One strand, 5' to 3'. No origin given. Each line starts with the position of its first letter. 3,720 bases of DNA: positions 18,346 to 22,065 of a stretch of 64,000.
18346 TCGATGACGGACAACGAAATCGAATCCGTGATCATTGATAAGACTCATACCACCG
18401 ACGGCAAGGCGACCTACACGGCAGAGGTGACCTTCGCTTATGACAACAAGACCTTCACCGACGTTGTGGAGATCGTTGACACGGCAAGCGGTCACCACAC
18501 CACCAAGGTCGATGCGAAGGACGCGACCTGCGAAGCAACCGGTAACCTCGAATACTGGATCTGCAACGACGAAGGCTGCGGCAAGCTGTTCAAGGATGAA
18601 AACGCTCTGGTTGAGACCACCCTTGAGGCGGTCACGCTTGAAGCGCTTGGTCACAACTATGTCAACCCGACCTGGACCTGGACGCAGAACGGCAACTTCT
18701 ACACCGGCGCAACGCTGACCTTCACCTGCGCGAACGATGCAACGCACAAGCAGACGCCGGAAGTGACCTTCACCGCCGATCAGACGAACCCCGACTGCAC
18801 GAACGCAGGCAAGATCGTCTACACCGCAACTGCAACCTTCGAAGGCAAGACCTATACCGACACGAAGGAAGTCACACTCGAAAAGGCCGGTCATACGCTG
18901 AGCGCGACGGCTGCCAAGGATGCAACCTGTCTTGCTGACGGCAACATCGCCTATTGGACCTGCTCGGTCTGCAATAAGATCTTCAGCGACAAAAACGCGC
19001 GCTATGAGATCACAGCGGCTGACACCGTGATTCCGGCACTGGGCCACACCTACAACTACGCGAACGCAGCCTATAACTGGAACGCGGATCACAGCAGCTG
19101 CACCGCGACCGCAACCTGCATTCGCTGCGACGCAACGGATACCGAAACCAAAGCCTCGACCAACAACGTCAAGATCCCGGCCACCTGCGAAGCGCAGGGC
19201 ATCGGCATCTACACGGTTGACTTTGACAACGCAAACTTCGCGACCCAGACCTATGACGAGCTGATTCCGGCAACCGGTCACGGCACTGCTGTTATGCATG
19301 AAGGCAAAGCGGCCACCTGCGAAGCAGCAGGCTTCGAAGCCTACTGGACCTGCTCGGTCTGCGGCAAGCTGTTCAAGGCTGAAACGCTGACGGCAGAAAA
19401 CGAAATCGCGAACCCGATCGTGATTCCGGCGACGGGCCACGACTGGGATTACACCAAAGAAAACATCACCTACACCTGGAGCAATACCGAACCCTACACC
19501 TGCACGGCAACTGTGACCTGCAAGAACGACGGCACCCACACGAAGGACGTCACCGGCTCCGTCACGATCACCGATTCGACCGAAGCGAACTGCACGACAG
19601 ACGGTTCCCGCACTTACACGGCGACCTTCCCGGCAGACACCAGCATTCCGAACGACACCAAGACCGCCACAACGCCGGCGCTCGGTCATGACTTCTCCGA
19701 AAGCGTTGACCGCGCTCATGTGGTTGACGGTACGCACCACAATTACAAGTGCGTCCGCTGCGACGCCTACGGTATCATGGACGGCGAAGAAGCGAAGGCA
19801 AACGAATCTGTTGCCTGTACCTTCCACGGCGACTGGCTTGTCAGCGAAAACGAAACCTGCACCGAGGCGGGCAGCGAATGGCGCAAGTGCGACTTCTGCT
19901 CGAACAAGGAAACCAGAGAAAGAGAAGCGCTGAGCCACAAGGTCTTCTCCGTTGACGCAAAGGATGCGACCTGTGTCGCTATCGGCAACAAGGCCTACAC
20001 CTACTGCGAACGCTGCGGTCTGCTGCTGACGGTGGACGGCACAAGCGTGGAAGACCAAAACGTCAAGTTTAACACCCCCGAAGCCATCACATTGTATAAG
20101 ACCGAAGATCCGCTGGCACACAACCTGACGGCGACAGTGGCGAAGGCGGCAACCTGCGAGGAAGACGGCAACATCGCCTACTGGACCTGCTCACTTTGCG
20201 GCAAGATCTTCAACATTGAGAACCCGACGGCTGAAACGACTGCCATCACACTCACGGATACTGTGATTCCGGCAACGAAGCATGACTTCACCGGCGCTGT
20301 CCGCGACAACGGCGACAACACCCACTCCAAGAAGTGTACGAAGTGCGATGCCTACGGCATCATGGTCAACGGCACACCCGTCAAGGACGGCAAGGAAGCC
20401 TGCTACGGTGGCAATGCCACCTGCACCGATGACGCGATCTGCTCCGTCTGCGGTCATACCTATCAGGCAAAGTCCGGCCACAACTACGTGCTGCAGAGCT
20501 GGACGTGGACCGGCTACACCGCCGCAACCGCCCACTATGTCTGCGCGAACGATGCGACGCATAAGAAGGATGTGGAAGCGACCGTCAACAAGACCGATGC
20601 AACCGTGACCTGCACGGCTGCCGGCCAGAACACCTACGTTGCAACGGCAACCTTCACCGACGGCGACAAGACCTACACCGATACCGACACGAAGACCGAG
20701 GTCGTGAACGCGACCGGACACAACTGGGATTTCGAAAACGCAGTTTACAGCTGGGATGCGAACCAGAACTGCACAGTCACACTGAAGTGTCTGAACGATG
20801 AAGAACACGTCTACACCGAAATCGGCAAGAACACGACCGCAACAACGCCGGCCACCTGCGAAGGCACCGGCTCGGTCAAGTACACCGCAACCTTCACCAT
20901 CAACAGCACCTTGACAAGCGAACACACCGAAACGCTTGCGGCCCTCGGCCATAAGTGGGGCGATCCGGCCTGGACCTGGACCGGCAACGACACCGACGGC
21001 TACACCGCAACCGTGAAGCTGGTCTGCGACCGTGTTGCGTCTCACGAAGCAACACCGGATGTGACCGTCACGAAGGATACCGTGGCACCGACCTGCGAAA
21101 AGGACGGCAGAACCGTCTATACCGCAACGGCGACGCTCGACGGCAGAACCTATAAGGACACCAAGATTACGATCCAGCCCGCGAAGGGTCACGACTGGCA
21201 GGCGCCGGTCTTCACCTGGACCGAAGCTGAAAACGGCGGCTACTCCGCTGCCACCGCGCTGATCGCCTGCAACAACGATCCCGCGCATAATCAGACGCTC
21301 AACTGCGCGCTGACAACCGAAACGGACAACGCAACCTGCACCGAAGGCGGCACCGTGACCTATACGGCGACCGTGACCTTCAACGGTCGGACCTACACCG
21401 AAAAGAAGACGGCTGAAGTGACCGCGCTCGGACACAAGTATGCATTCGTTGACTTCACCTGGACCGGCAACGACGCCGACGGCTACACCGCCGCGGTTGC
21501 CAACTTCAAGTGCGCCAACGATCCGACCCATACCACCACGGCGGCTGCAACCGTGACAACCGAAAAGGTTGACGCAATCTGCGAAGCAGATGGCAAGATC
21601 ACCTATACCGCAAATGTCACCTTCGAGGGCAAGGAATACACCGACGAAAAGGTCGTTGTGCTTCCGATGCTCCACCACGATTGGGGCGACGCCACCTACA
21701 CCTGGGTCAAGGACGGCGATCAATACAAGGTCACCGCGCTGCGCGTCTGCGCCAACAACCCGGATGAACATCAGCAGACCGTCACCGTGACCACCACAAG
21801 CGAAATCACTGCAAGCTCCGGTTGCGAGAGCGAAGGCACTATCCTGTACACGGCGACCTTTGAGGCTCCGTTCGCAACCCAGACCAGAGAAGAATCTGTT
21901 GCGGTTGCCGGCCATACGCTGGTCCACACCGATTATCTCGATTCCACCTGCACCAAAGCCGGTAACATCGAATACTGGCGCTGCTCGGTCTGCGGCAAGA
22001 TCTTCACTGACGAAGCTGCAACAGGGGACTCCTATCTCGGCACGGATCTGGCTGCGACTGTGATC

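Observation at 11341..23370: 4009-aa secreted protein built almost entirely from unassigned Cys/His-punctuated mini-modules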

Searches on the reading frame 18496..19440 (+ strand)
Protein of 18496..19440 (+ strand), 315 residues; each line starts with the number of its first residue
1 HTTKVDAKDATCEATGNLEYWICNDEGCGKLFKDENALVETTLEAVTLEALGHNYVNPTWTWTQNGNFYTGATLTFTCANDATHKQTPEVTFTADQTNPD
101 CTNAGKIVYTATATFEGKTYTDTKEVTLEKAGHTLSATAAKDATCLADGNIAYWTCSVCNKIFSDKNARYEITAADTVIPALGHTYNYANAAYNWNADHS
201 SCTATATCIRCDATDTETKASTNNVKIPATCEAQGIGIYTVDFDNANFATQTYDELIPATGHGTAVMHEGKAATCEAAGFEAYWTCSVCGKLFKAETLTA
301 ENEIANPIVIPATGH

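Call 17: find_homologous_proteins(query=window:18496-19440:+, max_evalue=0.001)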
Query window:18496-19440:+ (315 aa): 684 proteins with E <= 0.001 among 4105 candidates; the best 120 are listed.
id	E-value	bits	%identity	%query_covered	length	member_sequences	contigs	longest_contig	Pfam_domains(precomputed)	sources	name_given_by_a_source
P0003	2.2e-101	357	44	97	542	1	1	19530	-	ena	-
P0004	4.4e-90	320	47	40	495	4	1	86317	PF17963.8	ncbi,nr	ncbi:MAG: hypothetical protein IKP08_09195, partial [Bacteroidales bacterium]|nr:hypothetical protei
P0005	4.1e-80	287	42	97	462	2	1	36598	-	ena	-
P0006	1.9e-77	279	30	99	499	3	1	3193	PF09266.17,PF22034.3,PF13465.13,PF00301.26,PF13248.12,PF06397.18,PF21840.2,PF23549.2,PF13894.13,PF26040.1,PF23447.2,PF06467.21,PF23674.2,PF00096.33,PF27065.1,PF13912.13,PF23107.2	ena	-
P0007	2.2e-71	259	39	97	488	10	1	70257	-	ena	-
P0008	1.1e-70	256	42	97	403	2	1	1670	-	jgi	jgi:DNA-directed RNA polymerase subunit RPC12/RpoP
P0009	3.9e-70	255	42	97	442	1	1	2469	-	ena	-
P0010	2.0e-69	252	43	97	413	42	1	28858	-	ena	-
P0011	2.0e-69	252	35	99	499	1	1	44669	PF02148.26,PF26182.1,PF22034.3,PF23310.2,PF25095.2,PF12171.15,PF02368.25,PF12874.14,PF10367.16,PF17026.11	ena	-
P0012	2.7e-69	252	44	82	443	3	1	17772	-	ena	-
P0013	6.7e-68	247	36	100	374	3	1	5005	-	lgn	-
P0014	1.0e-61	227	42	100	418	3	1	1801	-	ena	-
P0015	4.8e-59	218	33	100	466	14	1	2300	PF26182.1,PF22034.3,PF23310.2,PF25095.2,PF12171.15,PF02368.25,PF12874.14,PF10367.16,PF17026.11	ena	-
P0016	6.9e-58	214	38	84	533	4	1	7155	-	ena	-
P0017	4.5e-56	208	32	98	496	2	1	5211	-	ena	-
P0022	5.1e-52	195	41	58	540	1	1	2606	PF25185.2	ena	-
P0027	8.8e-50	188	33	99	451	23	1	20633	PF06750.19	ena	-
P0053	9.9e-43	165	36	91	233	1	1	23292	PF18439.8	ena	-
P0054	1.9e-42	164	32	98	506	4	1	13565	PF25185.2,PF21349.3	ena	-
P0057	1.1e-41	161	29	97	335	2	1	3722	PF23674.2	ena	-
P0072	3.7e-37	146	29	98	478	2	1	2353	PF25185.2,PF23674.2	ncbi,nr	ncbi:MAG: hypothetical protein K2L87_00430 [Clostridiales bacterium]|nr:hypothetical protein [Clostr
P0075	1.1e-36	145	26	97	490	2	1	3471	PF26743.1,PF09479.17,PF23447.2,PF23250.2,PF12874.14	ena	-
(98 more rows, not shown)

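Call 18: search_protein_families(library=pfam, proteins=[P0006, P0011, P0054, P0057, P0072, P0075, P0027, P0004, P0022, P0053], max_evalue=0.01)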
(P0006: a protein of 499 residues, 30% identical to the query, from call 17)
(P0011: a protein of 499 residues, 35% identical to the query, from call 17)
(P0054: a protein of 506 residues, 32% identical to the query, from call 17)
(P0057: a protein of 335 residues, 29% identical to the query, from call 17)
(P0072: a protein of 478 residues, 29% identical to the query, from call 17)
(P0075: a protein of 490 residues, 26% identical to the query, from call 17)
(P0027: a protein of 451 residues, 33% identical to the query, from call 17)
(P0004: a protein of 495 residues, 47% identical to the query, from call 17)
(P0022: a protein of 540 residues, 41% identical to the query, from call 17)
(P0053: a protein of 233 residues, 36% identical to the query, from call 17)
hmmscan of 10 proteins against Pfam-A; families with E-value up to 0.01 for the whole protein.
P0006 (499 aa): 25 families
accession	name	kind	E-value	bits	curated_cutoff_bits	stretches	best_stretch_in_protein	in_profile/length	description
PF23674.1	RYYR-CCHC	-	9.6e-15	54.7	27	0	44-67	30-53/79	RYYR-CCHC domain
PF00096.32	zf-C2H2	-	3.4e-14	52.8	25.2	0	258-270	1-13/23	Zinc finger, C2H2 type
PF13912.12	zf-C2H2_6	-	2e-10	40.8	25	0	104-115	1-12/27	C2H2-type zinc finger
PF23447.1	DUF7128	-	4.4e-10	39.7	25.7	0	250-271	6-26/44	Domain of unknown function (DUF7128)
PF23107.1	Zf-C2H2_ZNF451_C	-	1.1e-09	39.1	30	0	152-170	35-53/59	Two consecutive Zinc fingers C2H2 type, ZNF451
PF13894.12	zf-C2H2_4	-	1.8e-09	37.9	27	0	258-270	1-13/24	C2H2-type zinc finger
PF22034.2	B129_C2H2-zf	-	1.6e-08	35.1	27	0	260-270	1-11/22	Uncharacterized protein B-129, C2H2 zinc finger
PF00301.25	Rubredoxin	-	9.7e-08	32.4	23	0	105-121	2-18/47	Rubredoxin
PF23549.1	Zn_ribbon_GRF_2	-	3e-06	27.4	27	0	53-62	29-38/45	GRF-like zinc ribbon domain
PF06397.17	Desulfoferrod_N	-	6e-06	26.2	23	0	102-112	4-14/36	Desulfoferrodoxin, N-terminal domain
PF21840.1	DUF6899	-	9.6e-06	26.6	27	0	186-221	10-46/85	Domain of unknown function (DUF6899)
PF06467.20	zf-FCS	-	1.3e-05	25.3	22.4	0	309-325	6-20/39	MYM-type Zinc finger with FCS sequence motif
PF13248.11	Zn_ribbon_3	-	1.3e-05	24.9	27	0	257-267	2-11/26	zinc-ribbon domain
PF13465.12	zf-H2C2_2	-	1.4e-05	25.6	40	0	407-418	14-25/26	Zinc-finger double domain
PF23108.1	Zf-C2H2_ZNF451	-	2.3e-05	24.5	29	0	105-116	1-12/57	Two consecutive Zinc fingers C2H2 type, ZNF451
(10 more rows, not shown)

P0011 (499 aa): 17 families
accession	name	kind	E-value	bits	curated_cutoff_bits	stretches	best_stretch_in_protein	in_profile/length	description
PF02368.24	Big_2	-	6.1e-17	61.8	22.8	2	423-489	3-70/79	Bacterial Ig-like domain (group 2)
PF25095.1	C2H2-zf_KIN17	-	5.9e-11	42.9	27.7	1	221-235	3-17/30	KIN17 C2H2-type zinc finger domain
PF12874.13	zf-met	-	5.1e-10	39.8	21.2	0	71-83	1-13/25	Zinc-finger of C2H2 type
PF17026.10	zf-RRPl_C4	-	9.8e-10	39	28.9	1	68-94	16-42/108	Putative ribonucleoprotein zinc-finger pf C4 type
PF22034.2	B129_C2H2-zf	-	4.7e-08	33.6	27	0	123-134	1-12/22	Uncharacterized protein B-129, C2H2 zinc finger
PF12171.14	zf-C2H2_jaz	-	7.6e-08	32.8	22.6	0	71-83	2-14/27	Zinc-finger double-stranded RNA-binding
PF10367.15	zf-Vps39_C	-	8.8e-08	32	24.7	0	21-31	11-21/41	Vacuolar sorting protein 39 C-terminal zinc finger domain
PF23310.1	TPR_27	-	1.2e-07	31.8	27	0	61-101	21-61/110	Plant tetratrico peptide repeats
PF02148.25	zf-UBP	-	2.8e-06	27.9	22.7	0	263-285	1-24/63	Zn-finger in ubiquitin-hydrolases and other protein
PF22359.2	Big-like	-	4.5e-05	24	27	1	454-498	2-46/48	Bacterial Ig-like domain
PF13894.12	zf-C2H2_4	-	5e-05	24.1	27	0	273-283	2-12/24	C2H2-type zinc finger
PF16186.11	Arm_3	-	0.00018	21.5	28.8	0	25-35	35-45/53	Atypical Arm repeat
PF00096.32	zf-C2H2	-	0.00024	21.8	25.2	0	273-283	2-12/23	Zinc finger, C2H2 type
PF23145.1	Zf_2nd_IFT121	-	0.00048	20.2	25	0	17-30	14-27/45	IFT121, second zinc finger domain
PF23486.1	Ig_TMEM132_5th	-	0.0018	18.8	28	0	443-493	74-124/137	TMEM132 fifth domain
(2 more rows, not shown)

P0054 (506 aa): 11 families
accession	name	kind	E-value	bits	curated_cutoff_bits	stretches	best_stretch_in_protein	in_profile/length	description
PF25185.1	Tad3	-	7.7e-07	29.3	27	0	416-459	66-106/119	Type I Thoeris inhibitor Tad3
PF21349.2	RUBY_RBDX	-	6e-06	26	26.5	0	283-295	1-13/30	Rubrerythrin, rubredoxin-like domain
PF13912.12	zf-C2H2_6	-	0.00019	21.8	25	0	335-344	3-12/27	C2H2-type zinc finger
PF23447.1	DUF7128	-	0.00026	21.2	25.7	0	377-398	5-26/44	Domain of unknown function (DUF7128)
PF13465.12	zf-H2C2_2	-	0.00031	21.4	40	0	277-293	10-25/26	Zinc-finger double domain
PF00301.25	Rubredoxin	-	0.00031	21.1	23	0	283-298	2-17/47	Rubredoxin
PF23145.1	Zf_2nd_IFT121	-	0.00071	19.6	25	0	280-296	14-30/45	IFT121, second zinc finger domain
PF23674.1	RYYR-CCHC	-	0.00093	19.5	27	0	222-243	30-51/79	RYYR-CCHC domain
PF02892.21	zf-BED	-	0.0031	18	20.6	0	436-452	17-33/44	BED zinc finger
PF13894.12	zf-C2H2_4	-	0.0036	18.3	27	0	283-295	1-13/24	C2H2-type zinc finger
PF14381.12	EDR1_CTR1_ARMC3_pept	-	0.0053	17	27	1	101-146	153-197/203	EDR1/CTR1/ARMC3, peptidase-like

P0057 (335 aa): 6 families
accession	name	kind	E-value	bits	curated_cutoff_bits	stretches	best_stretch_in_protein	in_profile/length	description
PF23674.1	RYYR-CCHC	-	6.6e-08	32.8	27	0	97-137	30-65/79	RYYR-CCHC domain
PF23447.1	DUF7128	-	0.00029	21.1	25.7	0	103-120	9-26/44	Domain of unknown function (DUF7128)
PF05495.17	zf-CHY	-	0.0003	21.6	31.3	0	155-215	17-63/68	CHY zinc finger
PF24071.1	Phage_zn_bind_3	-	0.0003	21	27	0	159-172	18-31/46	Phage FDXHR zinc binding domain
PF00096.32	zf-C2H2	-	0.0011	19.8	25.2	0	56-68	1-13/23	Zinc finger, C2H2 type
PF21375.2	POT1_C_insert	-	0.0019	18.4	27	0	145-164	95-114/143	Protection of telomeres protein 1 (POT1), C-terminal insertion domain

P0072 (478 aa): 4 families
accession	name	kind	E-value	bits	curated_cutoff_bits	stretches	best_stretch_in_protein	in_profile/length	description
PF23674.1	RYYR-CCHC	-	1.3e-08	35.1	27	0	32-53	32-53/79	RYYR-CCHC domain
PF25185.1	Tad3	-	2.1e-06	27.9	27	0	224-258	69-103/119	Type I Thoeris inhibitor Tad3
PF00301.25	Rubredoxin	-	0.00033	21.1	23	0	138-154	2-18/47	Rubredoxin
PF12874.13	zf-met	-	0.0063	17.3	21.2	0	188-200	1-13/25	Zinc-finger of C2H2 type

P0075 (490 aa): 9 families
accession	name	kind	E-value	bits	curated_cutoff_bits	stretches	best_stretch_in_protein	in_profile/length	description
PF09479.16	Flg_new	-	8.7e-12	45.4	27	1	369-436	1-65/65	Listeria-Bacteroides repeat domain (List_Bact_rpt)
PF12874.13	zf-met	-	2e-06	28.3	21.2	0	289-298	1-10/25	Zinc-finger of C2H2 type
PF23447.1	DUF7128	-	1.3e-05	25.5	25.7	0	335-350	10-25/44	Domain of unknown function (DUF7128)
PF21349.2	RUBY_RBDX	-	3.1e-05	23.8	26.5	0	187-198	1-12/30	Rubrerythrin, rubredoxin-like domain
PF13465.12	zf-H2C2_2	-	6.3e-05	23.6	40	0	288-298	14-24/26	Zinc-finger double domain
PF23104.1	Zf-C2H2_ZNF451_6th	-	0.00059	20.3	27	0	87-101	4-18/25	Sixth Zinc fingers C2H2 type, ZNF451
PF17979.7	zf-CRD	-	0.00078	20.2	26.3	0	178-200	13-33/158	Cysteine rich domain with multizinc binding regions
PF12171.14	zf-C2H2_jaz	-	0.0029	18.2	22.6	0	289-304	2-17/27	Zinc-finger double-stranded RNA-binding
PF25185.1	Tad3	-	0.0084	16.3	27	0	152-207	48-103/119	Type I Thoeris inhibitor Tad3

P0027 (451 aa): 4 families
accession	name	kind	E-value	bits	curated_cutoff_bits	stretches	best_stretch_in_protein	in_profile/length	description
PF06750.18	A24_N_bact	-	1.8e-06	28.4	23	0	371-403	29-61/84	Bacterial Peptidase A24 N-terminal domain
PF12773.13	DZR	-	0.00075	20.1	27.3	0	278-338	3-34/45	Double zinc ribbon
PF00050.26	Kazal_1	-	0.00096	19.6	21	0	238-261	17-40/49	Kazal-type serine protease inhibitor domain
PF21349.2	RUBY_RBDX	-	0.007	16.2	26.5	0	42-51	1-10/30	Rubrerythrin, rubredoxin-like domain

P0004 (495 aa): 9 families
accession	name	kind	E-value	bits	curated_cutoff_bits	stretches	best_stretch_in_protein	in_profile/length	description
PF17963.7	Big_9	-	9.2e-15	55.7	23.6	0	243-295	15-68/89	Bacterial Ig domain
PF21932.3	M2AP_beta_dom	-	0.00015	22.1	27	0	114-196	60-141/170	MIC2-associated protein, central beta-domain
PF13668.12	Ferritin_2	-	0.00032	21.3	24.7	0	89-146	38-85/138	Ferritin-like domain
PF23411.1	Beta-prop_Vps41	-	0.00035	20.4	33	0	417-467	57-109/332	Vps42 beta-propeller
PF20867.3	UVSSA_N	-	0.00045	20.3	23.8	0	167-201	22-56/142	UVSSA N-terminal domain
PF05903.20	Peptidase_C97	-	0.0005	20.4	29.2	0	331-373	60-103/151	PPPDE putative peptidase domain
PF15594.11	Imm50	-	0.00061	20.3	27.1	0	220-259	63-102/118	Immunity protein 50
PF11104.14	PilM_2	-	0.00064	19.2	27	0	114-145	187-218/340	Type IV pilus assembly protein PilM;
PF08917.16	ecTbetaR2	-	0.0069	16.8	25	0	163-202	39-75/111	Transforming growth factor beta receptor 2 ectodomain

P0022 (540 aa): 8 families
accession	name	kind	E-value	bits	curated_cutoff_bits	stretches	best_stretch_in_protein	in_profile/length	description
PF25185.1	Tad3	-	6.6e-07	29.6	27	0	306-358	51-103/119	Type I Thoeris inhibitor Tad3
PF23145.1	Zf_2nd_IFT121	-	0.00011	22.3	25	0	335-350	14-29/45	IFT121, second zinc finger domain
PF02892.21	zf-BED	-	0.0012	19.2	20.6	0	439-455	17-33/44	BED zinc finger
PF23674.1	RYYR-CCHC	-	0.0015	18.9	27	0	226-247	30-51/79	RYYR-CCHC domain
PF12874.13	zf-met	-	0.0052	17.5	21.2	0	439-450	1-12/25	Zinc-finger of C2H2 type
PF23447.1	DUF7128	-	0.0064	16.8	25.7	0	331-351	6-26/44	Domain of unknown function (DUF7128)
PF13894.12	zf-C2H2_4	-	0.0077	17.3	27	0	237-247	2-12/24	C2H2-type zinc finger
PF00096.32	zf-C2H2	-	0.0083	17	25.2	0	237-247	2-12/23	Zinc finger, C2H2 type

P0053 (233 aa): 4 families
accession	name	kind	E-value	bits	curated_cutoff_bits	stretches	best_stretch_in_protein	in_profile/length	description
PF18439.7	zf_UBZ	-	7.4e-07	29.2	25.6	0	33-47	2-16/32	Ubiquitin-Binding Zinc Finger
PF05495.17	zf-CHY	-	0.00034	21.4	31.3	0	83-133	17-65/68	CHY zinc finger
PF06639.16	BAP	-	0.0014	19.5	25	0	96-135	29-68/76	Basal layer antifungal peptide (BAP)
PF05580.18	Peptidase_S55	-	0.0031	18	25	0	79-152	13-82/210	SpoIVB peptidase S55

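Call 19: search_protein_families(library=pfam, proteins=[window:18496-19440:+], max_evalue=10)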
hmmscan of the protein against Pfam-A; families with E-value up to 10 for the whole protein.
window:18496-19440:+ (315 aa): 10 families
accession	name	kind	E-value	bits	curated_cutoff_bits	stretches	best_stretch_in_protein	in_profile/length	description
PF12874.13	zf-met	-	0.00028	21.6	21.2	1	154-167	1-14/25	Zinc-finger of C2H2 type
PF00096.32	zf-C2H2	-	0.00079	20.2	25.2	1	155-166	2-13/23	Zinc finger, C2H2 type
PF21349.2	RUBY_RBDX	-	0.0017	18.2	26.5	1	284-296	1-13/30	Rubrerythrin, rubredoxin-like domain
PF12171.14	zf-C2H2_jaz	-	0.022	15.4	22.6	1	154-168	2-16/27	Zinc-finger double-stranded RNA-binding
PF13894.12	zf-C2H2_4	-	0.074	14.3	27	1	155-168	2-15/24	C2H2-type zinc finger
PF13912.12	zf-C2H2_6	-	0.12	12.9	25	1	285-294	3-12/27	C2H2-type zinc finger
PF24087.1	DUF7372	-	0.13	12.6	27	1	161-177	4-21/53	Domain of unknown function (DUF7372)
PF22034.2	B129_C2H2-zf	-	0.3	11.8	27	0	286-294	1-9/22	Uncharacterized protein B-129, C2H2 zinc finger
PF23674.1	RYYR-CCHC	-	0.72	10.3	27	1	145-167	31-53/79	RYYR-CCHC domain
PF02892.21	zf-BED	-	7.7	7.1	20.6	0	154-166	17-29/44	BED zinc finger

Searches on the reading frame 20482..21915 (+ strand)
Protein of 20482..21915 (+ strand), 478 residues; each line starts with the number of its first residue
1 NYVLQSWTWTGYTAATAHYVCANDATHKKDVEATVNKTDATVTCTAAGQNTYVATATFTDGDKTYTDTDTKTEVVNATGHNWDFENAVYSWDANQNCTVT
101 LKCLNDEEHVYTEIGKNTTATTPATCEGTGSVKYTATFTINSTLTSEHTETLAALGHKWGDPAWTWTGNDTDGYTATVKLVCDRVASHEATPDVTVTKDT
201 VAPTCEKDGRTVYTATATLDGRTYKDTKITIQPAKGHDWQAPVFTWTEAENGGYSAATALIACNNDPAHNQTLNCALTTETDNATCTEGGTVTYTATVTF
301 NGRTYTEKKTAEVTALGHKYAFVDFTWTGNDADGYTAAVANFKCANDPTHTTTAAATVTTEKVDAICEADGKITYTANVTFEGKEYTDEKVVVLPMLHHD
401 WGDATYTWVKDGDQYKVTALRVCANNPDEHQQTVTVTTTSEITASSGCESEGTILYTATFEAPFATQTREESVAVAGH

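Call 19: search_protein_families(library=pfam, proteins=[window:20482-21915:+], max_evalue=10)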
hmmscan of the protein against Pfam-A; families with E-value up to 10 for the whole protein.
window:20482-21915:+ (478 aa): 3 families
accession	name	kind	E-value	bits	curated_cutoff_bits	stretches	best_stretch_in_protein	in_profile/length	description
PF13860.13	FlgD_ig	-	0.14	12.6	27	1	316-338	42-65/79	FlgD Ig-like domain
PF06314.16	ADC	-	1.3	8.9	29.8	1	190-227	112-149/238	Acetoacetate decarboxylase (ADC)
PF10618.14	Tail_tube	-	8.4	6.7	23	1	22-74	56-108/117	Phage tail tube protein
